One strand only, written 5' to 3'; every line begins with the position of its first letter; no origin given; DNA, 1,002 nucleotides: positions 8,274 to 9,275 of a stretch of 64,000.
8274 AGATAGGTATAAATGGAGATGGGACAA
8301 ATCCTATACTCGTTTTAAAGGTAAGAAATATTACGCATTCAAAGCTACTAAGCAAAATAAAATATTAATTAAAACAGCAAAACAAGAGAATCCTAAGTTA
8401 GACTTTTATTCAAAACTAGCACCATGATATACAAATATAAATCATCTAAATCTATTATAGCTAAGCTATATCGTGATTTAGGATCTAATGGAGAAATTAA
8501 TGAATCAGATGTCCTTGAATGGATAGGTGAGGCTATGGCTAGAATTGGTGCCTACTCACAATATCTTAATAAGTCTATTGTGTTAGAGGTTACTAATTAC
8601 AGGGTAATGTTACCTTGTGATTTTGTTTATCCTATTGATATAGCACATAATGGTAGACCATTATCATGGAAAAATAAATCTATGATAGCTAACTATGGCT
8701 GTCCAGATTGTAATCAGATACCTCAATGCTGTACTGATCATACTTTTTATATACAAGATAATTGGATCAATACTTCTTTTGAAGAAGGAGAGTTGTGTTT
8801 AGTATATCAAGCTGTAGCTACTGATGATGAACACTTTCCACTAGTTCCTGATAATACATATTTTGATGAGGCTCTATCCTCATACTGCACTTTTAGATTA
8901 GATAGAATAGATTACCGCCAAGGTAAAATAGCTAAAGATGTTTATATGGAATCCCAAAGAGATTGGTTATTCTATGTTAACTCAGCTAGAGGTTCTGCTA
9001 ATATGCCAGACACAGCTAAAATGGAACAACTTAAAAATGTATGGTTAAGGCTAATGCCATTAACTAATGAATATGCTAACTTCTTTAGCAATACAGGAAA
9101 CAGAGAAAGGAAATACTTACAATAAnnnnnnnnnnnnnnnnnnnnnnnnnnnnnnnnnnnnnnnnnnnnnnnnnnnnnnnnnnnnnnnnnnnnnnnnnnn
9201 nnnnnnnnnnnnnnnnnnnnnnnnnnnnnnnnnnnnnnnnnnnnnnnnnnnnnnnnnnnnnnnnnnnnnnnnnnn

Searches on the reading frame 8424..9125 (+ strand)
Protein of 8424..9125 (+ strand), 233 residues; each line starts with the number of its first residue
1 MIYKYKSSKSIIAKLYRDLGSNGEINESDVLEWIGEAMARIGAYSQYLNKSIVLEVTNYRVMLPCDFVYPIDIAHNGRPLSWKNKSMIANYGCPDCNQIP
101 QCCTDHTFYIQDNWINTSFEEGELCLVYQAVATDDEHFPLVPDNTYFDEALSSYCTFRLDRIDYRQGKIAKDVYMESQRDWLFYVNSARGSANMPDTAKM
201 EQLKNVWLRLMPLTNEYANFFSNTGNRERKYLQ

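Call 75: search_protein_families(library=phrogs, proteins=[window:8424-9125:+], max_evalue=0.00001)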
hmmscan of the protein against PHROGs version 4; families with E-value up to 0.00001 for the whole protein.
window:8424-9125:+ (233 aa): 2 families
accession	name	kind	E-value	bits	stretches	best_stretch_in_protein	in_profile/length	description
phrog_33740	-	unknown function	4.1e-26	93.2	2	102-229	194-322/357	-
phrog_15515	-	unknown function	2.5e-15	57.6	2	6-78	7-78/322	-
